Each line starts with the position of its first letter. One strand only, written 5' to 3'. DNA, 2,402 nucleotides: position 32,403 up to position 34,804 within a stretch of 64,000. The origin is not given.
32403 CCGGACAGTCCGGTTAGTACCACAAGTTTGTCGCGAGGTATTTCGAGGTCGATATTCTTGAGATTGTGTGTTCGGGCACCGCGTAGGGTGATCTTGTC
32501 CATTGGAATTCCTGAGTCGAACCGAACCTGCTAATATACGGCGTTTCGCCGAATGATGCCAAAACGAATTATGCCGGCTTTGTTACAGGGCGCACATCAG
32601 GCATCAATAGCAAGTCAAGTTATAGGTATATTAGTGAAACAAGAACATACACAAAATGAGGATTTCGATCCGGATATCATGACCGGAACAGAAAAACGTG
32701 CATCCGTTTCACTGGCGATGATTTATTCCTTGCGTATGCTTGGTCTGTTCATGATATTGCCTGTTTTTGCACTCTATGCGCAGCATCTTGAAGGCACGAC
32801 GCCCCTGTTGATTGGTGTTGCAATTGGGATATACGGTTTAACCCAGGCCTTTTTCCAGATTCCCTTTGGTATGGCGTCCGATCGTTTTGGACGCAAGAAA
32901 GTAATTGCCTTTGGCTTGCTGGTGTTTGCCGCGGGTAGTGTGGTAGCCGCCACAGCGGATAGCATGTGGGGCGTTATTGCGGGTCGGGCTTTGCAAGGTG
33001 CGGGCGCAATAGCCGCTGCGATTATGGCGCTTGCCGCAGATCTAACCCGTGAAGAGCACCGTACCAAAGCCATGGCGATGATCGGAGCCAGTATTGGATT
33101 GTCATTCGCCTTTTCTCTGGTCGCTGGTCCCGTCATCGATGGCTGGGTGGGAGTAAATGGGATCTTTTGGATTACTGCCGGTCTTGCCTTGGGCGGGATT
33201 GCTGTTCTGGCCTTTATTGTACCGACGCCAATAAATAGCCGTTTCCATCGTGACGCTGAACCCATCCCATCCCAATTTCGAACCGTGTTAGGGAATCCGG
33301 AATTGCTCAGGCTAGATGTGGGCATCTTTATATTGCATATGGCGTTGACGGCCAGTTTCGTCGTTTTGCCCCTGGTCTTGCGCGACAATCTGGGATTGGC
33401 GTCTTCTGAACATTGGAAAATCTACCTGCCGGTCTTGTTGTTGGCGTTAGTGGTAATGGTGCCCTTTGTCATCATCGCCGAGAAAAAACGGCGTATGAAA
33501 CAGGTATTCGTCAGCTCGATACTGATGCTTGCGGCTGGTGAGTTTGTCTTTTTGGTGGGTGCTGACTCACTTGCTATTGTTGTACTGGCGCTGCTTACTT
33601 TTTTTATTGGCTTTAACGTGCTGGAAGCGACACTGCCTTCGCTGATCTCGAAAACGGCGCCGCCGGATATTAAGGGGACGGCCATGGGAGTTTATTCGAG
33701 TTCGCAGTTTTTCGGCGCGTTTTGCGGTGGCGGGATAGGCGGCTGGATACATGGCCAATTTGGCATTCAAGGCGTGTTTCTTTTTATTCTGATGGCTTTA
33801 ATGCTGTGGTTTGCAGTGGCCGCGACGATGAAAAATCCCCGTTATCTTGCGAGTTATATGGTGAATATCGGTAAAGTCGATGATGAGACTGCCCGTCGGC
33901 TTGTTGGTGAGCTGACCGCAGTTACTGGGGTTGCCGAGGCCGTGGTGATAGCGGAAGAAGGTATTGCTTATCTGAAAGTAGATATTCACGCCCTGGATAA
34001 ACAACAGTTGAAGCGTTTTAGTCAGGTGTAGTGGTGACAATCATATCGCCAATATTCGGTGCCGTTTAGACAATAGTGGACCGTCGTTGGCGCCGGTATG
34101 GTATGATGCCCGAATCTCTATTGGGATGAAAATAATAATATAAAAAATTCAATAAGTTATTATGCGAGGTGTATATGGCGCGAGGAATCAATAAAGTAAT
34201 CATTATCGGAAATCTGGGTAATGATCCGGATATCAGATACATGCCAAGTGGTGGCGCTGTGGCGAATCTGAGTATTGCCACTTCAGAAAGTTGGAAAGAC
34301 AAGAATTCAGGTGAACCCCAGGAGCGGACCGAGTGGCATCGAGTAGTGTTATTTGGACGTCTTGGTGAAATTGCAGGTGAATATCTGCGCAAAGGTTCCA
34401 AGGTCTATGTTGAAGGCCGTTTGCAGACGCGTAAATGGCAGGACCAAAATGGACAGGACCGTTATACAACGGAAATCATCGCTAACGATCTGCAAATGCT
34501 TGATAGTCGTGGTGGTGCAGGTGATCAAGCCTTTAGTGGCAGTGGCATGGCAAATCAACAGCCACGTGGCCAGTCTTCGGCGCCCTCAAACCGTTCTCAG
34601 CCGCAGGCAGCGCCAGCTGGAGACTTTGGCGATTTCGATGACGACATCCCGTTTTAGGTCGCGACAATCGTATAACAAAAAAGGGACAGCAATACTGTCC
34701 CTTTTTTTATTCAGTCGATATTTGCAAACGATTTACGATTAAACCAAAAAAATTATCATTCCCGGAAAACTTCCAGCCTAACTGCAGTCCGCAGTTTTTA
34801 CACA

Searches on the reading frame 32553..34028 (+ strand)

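Call 16: search_protein_families(library=pfam, proteins=[window:32553-34028:+], max_evalue=0.001)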
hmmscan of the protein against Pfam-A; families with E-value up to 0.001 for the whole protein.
window:32553-34028:+ (492 aa): 3 families
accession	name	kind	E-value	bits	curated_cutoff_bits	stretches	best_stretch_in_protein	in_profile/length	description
PF07690.21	MFS_1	-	3.4e-52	177.9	33.4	2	54-390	1-344/347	Major Facilitator Superfamily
PF00083.30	Sugar_tr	-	3.7e-08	33.1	22.3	1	58-152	14-116/452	Sugar (and other) transporter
PF21987.2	YajR_YAM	-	0.00074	19.7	26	0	450-479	15-44/56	YajR YAM domain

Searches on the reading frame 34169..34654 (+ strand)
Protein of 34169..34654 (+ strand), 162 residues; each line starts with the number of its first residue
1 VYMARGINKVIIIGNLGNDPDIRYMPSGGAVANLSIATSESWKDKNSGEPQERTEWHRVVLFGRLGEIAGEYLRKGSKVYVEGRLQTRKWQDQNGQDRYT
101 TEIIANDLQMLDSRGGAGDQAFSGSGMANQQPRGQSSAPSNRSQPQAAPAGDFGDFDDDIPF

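Call 16: search_protein_families(library=pfam, proteins=[window:34169-34654:+], max_evalue=0.001)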
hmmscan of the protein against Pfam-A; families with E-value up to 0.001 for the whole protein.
window:34169-34654:+ (162 aa): 1 family
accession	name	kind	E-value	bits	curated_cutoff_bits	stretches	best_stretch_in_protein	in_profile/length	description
PF00436.31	SSB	-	1e-41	141.6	26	1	7-111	1-104/104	Single-strand binding protein family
